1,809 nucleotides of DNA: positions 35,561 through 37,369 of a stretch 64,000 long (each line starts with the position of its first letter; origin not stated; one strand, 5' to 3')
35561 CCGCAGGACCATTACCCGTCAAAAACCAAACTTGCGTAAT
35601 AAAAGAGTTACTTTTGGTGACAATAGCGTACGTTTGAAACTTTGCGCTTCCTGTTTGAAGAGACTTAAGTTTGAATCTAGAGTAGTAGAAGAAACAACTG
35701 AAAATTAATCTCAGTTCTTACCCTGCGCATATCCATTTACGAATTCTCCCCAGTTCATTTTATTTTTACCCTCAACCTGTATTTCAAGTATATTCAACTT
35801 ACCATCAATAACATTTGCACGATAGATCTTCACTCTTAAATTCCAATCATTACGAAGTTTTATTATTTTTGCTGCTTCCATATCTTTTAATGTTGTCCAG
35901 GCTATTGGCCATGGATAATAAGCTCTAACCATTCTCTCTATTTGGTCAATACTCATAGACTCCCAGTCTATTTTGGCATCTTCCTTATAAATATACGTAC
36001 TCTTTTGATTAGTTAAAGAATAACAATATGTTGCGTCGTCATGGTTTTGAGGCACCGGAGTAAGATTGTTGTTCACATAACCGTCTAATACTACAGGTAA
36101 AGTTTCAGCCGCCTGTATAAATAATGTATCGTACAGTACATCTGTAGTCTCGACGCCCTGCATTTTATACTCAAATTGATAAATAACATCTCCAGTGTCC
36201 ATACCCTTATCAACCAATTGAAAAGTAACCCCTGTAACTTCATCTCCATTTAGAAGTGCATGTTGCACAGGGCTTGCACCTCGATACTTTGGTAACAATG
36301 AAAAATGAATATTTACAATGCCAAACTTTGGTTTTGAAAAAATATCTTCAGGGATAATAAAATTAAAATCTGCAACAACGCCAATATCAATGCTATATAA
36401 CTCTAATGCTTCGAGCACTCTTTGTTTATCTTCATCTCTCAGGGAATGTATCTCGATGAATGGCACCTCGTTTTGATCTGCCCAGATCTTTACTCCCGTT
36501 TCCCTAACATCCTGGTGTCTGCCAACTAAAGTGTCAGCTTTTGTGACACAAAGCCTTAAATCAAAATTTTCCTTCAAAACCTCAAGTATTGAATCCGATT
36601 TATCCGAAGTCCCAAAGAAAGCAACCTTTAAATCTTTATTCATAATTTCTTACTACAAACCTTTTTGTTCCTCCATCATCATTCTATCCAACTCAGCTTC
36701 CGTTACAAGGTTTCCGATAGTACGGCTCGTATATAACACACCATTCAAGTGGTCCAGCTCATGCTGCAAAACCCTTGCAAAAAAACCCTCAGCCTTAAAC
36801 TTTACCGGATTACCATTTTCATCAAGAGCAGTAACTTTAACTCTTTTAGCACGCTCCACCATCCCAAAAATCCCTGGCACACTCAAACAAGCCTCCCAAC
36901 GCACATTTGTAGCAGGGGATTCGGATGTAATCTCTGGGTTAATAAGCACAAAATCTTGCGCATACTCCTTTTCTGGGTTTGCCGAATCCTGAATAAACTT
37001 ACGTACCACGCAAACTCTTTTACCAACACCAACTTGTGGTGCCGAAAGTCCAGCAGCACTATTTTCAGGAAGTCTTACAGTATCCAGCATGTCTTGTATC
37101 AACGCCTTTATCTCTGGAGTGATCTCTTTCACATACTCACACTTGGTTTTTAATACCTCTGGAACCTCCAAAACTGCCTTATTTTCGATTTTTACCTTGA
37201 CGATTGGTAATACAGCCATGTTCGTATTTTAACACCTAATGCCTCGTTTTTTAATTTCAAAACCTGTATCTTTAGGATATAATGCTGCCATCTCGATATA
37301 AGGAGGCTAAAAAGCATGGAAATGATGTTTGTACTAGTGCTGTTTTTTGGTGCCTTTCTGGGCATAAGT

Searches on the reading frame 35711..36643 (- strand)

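Call 79: search_protein_families(library=pfam, proteins=[window:35711-36643:-], max_evalue=0.001)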
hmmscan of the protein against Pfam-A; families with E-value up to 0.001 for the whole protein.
window:35711-36643:- (310 aa): 2 families
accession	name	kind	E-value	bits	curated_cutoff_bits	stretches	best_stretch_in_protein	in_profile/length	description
PF00551.24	Formyl_trans_N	-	4.2e-29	102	26.1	1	6-185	2-180/181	Formyl transferase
PF02911.23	Formyl_trans_C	-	2.9e-14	53.5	21.1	1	218-305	2-99/100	Formyl transferase, C-terminal domain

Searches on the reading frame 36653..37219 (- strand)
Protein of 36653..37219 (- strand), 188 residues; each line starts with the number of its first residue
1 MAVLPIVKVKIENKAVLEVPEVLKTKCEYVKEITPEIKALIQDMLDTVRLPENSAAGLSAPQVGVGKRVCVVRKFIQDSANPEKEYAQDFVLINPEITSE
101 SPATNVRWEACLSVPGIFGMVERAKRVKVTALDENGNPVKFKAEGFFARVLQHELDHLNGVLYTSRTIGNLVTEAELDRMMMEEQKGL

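Call 79: search_protein_families(library=pfam, proteins=[window:36653-37219:-], max_evalue=0.001)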
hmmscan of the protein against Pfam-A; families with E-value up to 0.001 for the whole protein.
window:36653-37219:- (188 aa): 1 family
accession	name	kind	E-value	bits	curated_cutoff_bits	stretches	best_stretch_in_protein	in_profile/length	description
PF01327.26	Pep_deformylase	-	2.8e-47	160.7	22.8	1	17-166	5-149/156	Polypeptide deformylase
